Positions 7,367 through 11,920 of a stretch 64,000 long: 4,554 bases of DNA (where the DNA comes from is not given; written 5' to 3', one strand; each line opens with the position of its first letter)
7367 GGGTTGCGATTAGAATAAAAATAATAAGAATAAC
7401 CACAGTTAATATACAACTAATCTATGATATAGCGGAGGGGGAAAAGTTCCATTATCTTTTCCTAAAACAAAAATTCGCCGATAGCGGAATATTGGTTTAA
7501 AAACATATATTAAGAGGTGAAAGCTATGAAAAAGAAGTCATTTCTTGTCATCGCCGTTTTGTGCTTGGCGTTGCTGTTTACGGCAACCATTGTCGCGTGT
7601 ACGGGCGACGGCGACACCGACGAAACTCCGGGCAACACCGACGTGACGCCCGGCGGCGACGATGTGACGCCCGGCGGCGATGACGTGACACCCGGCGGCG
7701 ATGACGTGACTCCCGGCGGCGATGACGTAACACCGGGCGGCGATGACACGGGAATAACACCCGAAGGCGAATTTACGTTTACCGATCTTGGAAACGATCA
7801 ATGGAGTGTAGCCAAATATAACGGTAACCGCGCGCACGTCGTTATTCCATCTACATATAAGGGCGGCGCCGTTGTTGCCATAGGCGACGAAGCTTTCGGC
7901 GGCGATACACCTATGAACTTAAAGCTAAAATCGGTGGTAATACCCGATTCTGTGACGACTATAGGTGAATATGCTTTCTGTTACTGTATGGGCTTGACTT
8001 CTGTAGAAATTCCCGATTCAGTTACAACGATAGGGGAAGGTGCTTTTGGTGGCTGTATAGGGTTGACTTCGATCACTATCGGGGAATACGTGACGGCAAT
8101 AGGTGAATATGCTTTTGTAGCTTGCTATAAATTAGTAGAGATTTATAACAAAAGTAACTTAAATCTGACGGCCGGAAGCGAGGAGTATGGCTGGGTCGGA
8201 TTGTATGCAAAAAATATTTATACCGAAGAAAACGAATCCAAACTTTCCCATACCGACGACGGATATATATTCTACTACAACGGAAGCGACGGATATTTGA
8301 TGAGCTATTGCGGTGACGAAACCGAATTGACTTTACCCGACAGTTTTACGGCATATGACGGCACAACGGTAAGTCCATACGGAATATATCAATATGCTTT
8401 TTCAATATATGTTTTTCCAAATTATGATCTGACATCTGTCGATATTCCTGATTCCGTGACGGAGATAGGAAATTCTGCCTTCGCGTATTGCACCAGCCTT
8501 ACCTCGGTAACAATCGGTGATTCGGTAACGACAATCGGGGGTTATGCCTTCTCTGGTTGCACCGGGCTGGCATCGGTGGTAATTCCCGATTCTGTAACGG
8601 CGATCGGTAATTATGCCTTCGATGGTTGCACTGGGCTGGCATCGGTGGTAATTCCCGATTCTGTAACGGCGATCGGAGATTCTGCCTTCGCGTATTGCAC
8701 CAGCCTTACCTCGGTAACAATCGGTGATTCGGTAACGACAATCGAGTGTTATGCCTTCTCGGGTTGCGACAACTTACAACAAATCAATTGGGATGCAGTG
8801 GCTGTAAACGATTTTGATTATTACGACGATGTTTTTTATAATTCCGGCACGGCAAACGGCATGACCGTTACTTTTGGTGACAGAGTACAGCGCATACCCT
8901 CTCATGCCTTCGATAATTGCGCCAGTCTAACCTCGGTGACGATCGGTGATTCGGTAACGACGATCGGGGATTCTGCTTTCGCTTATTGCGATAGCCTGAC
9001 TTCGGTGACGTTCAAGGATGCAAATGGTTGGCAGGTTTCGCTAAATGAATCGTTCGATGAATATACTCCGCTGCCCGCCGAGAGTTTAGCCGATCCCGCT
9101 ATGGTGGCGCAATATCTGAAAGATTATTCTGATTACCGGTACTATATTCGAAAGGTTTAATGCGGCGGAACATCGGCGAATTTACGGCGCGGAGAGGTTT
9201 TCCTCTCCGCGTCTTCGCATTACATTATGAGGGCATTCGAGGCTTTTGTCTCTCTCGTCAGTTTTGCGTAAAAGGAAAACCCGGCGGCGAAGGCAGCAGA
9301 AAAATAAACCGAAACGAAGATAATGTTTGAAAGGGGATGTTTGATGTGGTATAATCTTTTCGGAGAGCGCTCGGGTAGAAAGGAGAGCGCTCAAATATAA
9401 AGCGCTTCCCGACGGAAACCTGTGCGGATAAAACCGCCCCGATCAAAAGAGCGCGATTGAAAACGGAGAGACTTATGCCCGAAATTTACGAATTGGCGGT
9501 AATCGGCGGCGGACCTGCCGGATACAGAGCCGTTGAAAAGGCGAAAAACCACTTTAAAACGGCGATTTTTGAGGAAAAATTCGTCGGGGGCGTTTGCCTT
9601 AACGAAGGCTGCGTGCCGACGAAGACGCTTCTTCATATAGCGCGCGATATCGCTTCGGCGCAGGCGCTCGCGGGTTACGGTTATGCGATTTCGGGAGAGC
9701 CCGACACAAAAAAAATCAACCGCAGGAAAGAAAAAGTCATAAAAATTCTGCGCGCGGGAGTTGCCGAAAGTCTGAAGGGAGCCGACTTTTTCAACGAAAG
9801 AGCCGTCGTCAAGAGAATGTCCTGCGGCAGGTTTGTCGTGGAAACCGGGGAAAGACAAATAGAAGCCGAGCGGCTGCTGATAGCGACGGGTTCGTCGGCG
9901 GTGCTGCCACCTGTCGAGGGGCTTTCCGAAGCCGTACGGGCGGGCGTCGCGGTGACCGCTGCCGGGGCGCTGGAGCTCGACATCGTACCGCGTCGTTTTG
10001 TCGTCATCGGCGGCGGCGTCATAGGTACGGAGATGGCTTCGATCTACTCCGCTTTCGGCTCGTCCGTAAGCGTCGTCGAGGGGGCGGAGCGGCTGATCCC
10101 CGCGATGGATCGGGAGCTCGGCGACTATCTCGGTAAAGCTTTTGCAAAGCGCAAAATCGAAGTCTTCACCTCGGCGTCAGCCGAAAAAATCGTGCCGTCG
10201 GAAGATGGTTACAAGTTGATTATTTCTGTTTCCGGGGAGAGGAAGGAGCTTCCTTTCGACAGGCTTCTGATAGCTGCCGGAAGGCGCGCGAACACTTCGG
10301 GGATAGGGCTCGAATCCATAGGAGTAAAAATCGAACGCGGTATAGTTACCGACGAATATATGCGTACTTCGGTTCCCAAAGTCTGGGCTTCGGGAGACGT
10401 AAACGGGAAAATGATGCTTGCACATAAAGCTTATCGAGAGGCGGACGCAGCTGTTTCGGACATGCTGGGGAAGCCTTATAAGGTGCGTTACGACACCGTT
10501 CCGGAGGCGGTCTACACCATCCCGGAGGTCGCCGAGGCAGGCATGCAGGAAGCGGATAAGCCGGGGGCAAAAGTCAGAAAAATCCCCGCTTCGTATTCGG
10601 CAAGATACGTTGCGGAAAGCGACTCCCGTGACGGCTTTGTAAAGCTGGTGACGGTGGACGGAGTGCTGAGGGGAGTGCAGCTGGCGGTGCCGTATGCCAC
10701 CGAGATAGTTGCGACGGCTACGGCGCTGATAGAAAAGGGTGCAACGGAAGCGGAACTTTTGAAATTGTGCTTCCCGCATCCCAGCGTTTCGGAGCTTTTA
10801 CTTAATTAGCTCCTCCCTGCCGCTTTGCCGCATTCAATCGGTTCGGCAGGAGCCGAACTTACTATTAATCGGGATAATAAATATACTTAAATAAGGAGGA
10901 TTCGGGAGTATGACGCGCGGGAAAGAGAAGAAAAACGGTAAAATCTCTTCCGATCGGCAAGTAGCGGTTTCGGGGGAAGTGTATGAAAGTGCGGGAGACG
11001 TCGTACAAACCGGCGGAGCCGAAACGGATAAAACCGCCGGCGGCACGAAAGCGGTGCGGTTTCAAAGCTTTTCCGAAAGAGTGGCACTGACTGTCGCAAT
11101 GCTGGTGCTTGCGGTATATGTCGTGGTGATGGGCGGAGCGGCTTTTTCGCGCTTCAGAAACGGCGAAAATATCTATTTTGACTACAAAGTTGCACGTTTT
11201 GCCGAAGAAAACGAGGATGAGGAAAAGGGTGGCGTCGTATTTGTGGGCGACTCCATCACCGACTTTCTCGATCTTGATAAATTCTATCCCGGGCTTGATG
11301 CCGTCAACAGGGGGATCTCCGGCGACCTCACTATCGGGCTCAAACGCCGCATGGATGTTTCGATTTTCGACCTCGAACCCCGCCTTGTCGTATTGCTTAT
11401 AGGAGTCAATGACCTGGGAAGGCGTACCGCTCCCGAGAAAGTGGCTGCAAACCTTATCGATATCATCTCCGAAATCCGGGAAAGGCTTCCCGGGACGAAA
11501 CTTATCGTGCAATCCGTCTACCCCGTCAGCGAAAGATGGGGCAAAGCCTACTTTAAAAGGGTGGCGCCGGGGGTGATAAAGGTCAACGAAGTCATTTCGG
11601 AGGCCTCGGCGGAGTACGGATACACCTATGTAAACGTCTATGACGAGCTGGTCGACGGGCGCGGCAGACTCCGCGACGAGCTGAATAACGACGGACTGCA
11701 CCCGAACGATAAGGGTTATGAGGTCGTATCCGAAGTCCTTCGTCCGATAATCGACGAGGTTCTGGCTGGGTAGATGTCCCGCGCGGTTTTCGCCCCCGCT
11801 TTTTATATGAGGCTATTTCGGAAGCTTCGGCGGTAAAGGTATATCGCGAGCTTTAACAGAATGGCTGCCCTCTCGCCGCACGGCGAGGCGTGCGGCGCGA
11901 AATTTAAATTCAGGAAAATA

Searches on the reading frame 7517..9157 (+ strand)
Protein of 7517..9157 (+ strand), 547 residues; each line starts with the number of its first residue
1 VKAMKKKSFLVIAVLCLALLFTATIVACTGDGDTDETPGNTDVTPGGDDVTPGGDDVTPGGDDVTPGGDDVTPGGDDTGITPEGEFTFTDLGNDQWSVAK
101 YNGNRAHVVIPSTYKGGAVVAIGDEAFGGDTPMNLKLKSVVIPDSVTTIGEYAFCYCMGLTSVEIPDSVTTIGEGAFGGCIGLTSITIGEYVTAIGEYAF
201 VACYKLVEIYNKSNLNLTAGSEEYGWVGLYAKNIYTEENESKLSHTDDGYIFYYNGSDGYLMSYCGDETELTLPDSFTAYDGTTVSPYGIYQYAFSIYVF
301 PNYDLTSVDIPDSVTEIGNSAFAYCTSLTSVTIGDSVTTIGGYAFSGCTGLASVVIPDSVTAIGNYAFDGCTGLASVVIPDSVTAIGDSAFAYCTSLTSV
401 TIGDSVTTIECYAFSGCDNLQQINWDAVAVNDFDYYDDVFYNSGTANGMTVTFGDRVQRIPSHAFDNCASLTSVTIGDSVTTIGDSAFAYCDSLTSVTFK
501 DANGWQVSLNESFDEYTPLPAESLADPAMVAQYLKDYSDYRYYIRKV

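Call 40: search_protein_families(library=pfam, proteins=[window:7517-9157:+], max_evalue=0.00001)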
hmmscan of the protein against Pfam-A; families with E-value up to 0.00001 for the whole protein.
window:7517-9157:+ (547 aa): 2 families
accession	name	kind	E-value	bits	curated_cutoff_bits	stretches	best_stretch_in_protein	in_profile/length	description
PF13306.12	LRR_5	-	4.6e-80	266.2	27.7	3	297-420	5-126/127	BspA type Leucine rich repeat region (6 copies)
PF13855.12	LRR_8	-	4.3e-07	30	27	0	383-424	13-55/61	Leucine rich repeat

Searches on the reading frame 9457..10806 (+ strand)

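Call 20: search_protein_families(library=ncbifam, proteins=[window:9457-10806:+], max_evalue=1e-10)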
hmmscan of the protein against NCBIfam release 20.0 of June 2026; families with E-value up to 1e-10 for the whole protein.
window:9457-10806:+ (450 aa): 38 families (the best 25 are shown)
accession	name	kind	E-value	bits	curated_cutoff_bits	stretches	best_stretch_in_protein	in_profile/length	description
TIGR01350.1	lipoamide_DH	equivalog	3.8e-103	345.7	408.8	1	11-448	2-447/461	dihydrolipoyl dehydrogenase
TIGR02053.1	MerA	equivalog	8.9e-77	259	454.45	1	11-447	1-445/465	mercury(II) reductase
NF004945.0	PRK06292.2-3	equivalog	1.6e-71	241.6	494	1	11-448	4-445/457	dihydrolipoyl dehydrogenase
NF004947.0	PRK06292.2-5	equivalog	1.4e-68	231.9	592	1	11-448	4-451/474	dihydrolipoyl dehydrogenase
NF004943.0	PRK06292.2-1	equivalog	6.9e-66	222.9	432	1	11-448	4-448/456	dihydrolipoyl dehydrogenase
NF004991.0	PRK06370.1-3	subfamily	3.6e-65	220.5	620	1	9-447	34-479/509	FAD-containing oxidoreductase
NF004992.0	PRK06370.1-4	equivalog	9.2e-65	218.9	629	1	9-448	3-448/459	FAD-containing oxidoreductase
NF004776.0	PRK06116.1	equivalog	7.4e-59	199.9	480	1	10-446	4-444/450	glutathione-disulfide reductase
TIGR01424.1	gluta_reduc_2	equivalog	3.4e-58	197.3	606.05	1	11-448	3-442/446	glutathione-disulfide reductase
NF003585.0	PRK05249.1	equivalog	1.6e-57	195.2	465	1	11-446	7-448/464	Si-specific NAD(P)(+) transhydrogenase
NF004946.0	PRK06292.2-4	subfamily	4.8e-57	193.8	634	1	10-446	3-461/487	dihydrolipoyl dehydrogenase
NF005884.0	PRK07846.1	equivalog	3.3e-56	190.8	501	1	10-448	3-444/454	mycothione reductase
NF010311.1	PRK13748.1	subfamily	1.5e-54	185.8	600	1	12-445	99-538/560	mercury(II) reductase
NF040477.1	chlor_oxi_RclA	equivalog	1.6e-52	178.6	740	1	11-448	4-433/441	reactive chlorine resistance oxidoreductase RclA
NF004990.0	PRK06370.1-1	equivalog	2.6e-52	178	842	1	11-448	5-448/459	FAD-containing oxidoreductase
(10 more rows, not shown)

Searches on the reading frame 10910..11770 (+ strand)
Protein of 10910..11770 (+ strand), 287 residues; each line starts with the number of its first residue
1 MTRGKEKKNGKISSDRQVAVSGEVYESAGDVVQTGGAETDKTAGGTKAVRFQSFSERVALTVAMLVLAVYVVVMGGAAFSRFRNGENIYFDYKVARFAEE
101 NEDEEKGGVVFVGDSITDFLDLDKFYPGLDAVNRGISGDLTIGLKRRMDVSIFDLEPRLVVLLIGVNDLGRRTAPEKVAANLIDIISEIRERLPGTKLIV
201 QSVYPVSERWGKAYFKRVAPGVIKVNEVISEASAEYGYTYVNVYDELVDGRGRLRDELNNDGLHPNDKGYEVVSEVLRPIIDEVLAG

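Call 20: search_protein_families(library=ncbifam, proteins=[window:10910-11770:+], max_evalue=1e-10)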
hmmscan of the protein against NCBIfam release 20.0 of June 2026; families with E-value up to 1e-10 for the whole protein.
window:10910-11770:+ (287 aa): 0 families

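Call 40: search_protein_families(library=pfam, proteins=[window:10910-11770:+], max_evalue=0.00001)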
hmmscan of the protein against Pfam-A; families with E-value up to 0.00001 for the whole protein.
window:10910-11770:+ (287 aa): 2 families
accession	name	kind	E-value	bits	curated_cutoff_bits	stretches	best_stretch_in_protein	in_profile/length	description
PF13472.12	Lipase_GDSL_2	-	1.6e-30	107.4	32.9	1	111-272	1-178/178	GDSL-like Lipase/Acylhydrolase family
PF00657.28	Lipase_GDSL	-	1.1e-13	52.2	23.6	1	109-275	1-206/208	GDSL-like Lipase/Acylhydrolase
